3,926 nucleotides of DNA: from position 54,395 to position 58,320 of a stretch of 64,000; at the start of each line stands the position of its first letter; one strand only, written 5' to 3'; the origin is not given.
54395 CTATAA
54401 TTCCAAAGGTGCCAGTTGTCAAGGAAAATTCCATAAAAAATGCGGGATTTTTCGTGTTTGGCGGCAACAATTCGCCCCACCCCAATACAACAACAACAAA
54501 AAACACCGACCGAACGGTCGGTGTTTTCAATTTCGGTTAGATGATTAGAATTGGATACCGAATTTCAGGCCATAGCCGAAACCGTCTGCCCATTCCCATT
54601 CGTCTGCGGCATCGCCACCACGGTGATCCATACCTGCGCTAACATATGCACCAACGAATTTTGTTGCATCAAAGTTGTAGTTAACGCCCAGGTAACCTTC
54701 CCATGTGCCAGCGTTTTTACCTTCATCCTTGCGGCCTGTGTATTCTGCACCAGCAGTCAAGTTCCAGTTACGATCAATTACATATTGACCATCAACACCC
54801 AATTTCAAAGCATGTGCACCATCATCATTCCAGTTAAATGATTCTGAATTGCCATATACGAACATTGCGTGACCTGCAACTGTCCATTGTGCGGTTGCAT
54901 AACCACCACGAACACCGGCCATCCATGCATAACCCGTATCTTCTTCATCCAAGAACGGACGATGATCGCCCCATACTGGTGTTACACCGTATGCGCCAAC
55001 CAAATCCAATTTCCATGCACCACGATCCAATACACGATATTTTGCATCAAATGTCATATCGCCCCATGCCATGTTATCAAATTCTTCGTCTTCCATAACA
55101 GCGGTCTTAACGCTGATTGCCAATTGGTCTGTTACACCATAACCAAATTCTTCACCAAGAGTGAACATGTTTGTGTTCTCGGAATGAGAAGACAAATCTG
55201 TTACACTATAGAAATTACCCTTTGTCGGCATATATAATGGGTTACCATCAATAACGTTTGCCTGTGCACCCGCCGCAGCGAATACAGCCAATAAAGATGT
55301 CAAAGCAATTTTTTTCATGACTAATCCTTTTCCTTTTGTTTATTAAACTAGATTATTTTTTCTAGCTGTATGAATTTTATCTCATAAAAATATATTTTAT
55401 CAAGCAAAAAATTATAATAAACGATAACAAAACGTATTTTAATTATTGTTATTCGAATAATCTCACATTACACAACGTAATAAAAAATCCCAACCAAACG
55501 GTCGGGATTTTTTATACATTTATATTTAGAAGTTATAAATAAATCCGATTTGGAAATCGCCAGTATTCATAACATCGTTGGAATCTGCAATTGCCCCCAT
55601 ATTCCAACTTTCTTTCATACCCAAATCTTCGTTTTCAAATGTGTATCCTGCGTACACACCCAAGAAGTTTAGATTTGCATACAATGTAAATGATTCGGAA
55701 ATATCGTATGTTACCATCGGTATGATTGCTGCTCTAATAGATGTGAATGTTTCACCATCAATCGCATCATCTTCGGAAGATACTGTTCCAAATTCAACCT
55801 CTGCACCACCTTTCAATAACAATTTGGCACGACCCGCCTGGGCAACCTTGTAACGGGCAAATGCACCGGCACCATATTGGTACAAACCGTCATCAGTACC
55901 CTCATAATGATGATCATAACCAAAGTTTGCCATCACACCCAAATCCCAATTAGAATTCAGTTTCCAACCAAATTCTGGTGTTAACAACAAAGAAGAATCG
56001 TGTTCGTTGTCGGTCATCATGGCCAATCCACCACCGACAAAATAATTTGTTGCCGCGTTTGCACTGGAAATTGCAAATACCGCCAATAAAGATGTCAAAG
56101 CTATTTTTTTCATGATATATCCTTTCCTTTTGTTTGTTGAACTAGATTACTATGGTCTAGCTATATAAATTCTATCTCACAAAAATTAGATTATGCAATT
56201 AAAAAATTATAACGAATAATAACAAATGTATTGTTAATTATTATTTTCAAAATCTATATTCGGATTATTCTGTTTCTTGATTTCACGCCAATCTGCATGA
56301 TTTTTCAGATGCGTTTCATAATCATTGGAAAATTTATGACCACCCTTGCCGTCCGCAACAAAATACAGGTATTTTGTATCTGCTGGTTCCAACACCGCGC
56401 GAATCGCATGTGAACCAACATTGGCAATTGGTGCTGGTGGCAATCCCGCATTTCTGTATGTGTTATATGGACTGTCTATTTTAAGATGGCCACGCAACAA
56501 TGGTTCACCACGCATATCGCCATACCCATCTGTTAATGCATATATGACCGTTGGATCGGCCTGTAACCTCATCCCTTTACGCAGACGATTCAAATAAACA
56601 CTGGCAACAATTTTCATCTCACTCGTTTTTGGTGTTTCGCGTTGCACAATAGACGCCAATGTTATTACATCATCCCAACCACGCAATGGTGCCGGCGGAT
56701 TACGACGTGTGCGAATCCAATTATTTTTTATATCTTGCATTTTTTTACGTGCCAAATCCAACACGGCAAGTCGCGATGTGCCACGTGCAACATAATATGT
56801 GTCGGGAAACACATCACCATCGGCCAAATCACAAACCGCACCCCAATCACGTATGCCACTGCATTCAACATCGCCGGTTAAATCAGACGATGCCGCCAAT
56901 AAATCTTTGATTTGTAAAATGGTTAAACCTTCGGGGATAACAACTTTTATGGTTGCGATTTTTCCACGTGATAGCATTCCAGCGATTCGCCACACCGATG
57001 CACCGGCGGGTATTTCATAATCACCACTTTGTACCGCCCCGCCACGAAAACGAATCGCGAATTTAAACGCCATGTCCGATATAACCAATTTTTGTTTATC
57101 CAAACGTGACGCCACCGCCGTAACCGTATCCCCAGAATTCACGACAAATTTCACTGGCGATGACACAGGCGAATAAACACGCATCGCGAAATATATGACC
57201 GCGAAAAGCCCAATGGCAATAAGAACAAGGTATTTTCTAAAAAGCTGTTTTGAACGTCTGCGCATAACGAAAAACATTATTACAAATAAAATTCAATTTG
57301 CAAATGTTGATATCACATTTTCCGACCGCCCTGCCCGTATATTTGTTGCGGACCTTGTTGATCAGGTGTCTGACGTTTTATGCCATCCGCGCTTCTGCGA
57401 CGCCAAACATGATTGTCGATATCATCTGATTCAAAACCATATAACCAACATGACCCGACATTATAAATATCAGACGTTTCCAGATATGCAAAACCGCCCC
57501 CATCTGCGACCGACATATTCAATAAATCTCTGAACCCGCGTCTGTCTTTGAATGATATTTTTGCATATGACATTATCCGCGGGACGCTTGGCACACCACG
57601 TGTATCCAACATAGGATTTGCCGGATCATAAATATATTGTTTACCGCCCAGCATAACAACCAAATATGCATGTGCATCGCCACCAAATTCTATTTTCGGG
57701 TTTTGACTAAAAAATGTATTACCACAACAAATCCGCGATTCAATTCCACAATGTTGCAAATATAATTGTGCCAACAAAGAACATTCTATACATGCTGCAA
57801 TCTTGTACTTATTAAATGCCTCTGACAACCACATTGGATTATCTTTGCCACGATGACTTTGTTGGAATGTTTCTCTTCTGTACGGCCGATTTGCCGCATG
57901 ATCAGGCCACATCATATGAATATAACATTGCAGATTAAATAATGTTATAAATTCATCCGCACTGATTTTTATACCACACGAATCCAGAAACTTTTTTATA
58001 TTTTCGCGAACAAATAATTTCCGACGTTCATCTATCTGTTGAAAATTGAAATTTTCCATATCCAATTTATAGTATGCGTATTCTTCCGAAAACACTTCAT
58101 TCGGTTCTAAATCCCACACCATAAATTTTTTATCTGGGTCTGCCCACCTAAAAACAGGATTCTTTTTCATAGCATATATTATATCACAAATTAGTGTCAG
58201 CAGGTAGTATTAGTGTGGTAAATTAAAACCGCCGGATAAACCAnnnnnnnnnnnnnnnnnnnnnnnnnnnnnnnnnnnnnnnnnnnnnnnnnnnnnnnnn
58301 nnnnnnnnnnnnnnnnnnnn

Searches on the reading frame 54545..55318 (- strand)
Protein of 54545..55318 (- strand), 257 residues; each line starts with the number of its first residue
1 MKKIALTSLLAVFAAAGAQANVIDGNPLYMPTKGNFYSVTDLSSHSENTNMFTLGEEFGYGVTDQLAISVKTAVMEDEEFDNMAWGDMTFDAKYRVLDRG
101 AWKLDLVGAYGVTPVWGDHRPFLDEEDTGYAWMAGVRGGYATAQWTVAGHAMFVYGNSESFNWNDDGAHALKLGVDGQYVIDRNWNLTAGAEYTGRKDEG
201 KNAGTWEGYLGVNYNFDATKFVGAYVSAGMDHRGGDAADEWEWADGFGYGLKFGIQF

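Call 25: search_protein_families(library=pfam, proteins=[window:54545-55318:-], max_evalue=0.01)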
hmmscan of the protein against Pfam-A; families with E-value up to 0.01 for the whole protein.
window:54545-55318:- (257 aa): 2 families
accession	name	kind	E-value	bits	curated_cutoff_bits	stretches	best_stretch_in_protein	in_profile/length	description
PF13505.12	OMP_b-brl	-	3.2e-06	27.9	28.7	1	9-175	4-171/175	Outer membrane protein beta-barrel domain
PF06629.18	MipA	-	0.0016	19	24.2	0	91-194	38-135/221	MltA-interacting protein MipA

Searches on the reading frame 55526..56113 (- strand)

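Call 25: search_protein_families(library=pfam, proteins=[window:55526-56113:-], max_evalue=0.01)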
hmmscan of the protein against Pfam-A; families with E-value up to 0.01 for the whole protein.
window:55526-56113:- (195 aa): 1 family
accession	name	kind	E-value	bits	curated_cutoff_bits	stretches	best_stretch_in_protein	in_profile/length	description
PF24653.1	Phage_OMP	-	0.0021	18.8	27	0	21-81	55-115/122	Cyanophage outer membrane protein like beta barrel domain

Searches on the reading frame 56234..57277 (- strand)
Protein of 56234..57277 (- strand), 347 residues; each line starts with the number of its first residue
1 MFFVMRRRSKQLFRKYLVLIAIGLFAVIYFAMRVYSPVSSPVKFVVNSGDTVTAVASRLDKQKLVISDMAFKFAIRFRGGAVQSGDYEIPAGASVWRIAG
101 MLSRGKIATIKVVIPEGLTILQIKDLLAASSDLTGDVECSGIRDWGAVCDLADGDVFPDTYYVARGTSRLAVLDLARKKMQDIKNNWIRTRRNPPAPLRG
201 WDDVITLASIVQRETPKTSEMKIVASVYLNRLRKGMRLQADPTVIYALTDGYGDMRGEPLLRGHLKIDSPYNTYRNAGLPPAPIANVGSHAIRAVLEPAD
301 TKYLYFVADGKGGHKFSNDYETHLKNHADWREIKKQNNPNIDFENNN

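Call 25: search_protein_families(library=pfam, proteins=[window:56234-57277:-], max_evalue=0.01)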
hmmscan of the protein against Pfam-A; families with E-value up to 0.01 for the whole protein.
window:56234-57277:- (347 aa): 1 family
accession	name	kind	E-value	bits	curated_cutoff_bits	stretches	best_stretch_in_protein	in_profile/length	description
PF02618.21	YceG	-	3.6e-77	260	32.4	1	44-327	1-273/275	YceG-like family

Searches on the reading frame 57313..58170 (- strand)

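Call 25: search_protein_families(library=pfam, proteins=[window:57313-58170:-], max_evalue=0.01)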
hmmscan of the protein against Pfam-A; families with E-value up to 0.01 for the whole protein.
window:57313-58170:- (285 aa): 2 families
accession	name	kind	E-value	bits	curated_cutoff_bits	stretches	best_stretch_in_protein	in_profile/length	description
PF01841.26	Transglut_core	-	0.0019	18.9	23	1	102-179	29-103/108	Transglutaminase-like superfamily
PF00797.23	Acetyltransf_2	-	0.01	16.1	22.8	0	127-184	49-105/240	N-acetyltransferase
